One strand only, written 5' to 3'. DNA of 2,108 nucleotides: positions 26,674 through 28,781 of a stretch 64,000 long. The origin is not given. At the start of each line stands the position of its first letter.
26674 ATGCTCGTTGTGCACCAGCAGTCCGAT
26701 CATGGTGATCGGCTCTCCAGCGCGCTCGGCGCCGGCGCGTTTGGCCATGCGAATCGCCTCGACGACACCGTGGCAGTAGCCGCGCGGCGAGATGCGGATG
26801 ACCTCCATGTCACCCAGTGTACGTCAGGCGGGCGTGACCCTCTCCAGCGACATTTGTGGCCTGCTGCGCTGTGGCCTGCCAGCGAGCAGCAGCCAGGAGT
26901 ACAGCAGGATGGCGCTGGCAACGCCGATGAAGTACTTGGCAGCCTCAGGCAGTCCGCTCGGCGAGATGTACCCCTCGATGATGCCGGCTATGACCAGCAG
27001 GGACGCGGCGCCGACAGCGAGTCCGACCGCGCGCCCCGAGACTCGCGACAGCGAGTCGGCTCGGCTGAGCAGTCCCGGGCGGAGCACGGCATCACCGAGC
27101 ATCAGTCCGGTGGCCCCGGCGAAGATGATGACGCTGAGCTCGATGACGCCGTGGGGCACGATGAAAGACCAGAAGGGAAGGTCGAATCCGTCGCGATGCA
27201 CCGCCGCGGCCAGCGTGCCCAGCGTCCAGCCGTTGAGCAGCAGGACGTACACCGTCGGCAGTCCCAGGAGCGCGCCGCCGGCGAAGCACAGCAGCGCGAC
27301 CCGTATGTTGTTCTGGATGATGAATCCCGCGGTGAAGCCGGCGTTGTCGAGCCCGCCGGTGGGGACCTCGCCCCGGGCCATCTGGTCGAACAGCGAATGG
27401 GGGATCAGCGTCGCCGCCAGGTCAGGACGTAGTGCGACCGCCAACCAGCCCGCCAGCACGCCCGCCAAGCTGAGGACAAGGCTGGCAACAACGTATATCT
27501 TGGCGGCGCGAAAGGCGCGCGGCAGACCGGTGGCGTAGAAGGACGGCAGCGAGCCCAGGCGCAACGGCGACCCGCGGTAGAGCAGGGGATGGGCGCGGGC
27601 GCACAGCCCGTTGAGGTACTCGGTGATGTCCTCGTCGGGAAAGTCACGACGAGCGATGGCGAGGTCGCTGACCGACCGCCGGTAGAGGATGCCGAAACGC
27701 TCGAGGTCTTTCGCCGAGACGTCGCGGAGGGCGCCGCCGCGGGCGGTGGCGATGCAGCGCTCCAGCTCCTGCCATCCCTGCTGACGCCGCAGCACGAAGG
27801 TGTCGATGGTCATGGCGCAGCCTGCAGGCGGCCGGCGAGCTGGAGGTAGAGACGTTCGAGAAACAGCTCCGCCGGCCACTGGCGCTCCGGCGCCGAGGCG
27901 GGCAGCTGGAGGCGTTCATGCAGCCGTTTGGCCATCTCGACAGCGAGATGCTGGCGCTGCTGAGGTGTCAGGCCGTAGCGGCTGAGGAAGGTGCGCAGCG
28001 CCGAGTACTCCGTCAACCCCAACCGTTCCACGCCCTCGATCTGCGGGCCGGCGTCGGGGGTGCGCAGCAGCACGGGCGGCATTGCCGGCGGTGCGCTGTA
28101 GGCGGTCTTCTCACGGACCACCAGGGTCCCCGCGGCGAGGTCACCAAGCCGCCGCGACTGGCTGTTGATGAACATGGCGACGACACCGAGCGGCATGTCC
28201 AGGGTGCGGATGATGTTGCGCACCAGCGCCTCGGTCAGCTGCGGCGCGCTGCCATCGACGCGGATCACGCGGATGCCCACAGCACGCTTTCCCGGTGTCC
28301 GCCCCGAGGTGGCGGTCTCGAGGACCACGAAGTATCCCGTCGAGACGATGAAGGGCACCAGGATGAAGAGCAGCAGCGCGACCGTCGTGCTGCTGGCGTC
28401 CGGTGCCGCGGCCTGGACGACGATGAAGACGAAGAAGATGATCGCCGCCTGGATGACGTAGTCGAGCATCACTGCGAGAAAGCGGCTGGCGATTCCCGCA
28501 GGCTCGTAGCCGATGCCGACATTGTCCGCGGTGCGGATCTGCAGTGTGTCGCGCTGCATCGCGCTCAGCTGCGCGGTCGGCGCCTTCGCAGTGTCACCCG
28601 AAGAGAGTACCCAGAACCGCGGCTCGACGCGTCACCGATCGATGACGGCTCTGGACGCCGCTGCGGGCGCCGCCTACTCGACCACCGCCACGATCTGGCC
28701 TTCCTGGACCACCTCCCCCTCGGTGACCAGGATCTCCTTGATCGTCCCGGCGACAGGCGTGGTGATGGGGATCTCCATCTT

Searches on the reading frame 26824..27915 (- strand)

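Call 101: search_protein_families(library=pfam, proteins=[window:26824-27915:-], max_evalue=0.001)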
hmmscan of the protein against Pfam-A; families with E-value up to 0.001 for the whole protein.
window:26824-27915:- (363 aa): 1 family
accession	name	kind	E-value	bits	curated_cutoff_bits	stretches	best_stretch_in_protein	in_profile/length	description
PF01944.22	SpoIIM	-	9e-36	123.7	26.9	1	145-319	1-163/163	Stage II sporulation protein M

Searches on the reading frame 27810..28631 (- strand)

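Call 101: search_protein_families(library=pfam, proteins=[window:27810-28631:-], max_evalue=0.001)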
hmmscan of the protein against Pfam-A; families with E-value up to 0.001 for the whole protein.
window:27810-28631:- (273 aa): 1 family
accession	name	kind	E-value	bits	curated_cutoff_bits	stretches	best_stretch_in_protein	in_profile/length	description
PF06271.18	RDD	-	5.6e-20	72.5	24.1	1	44-167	1-136/137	RDD family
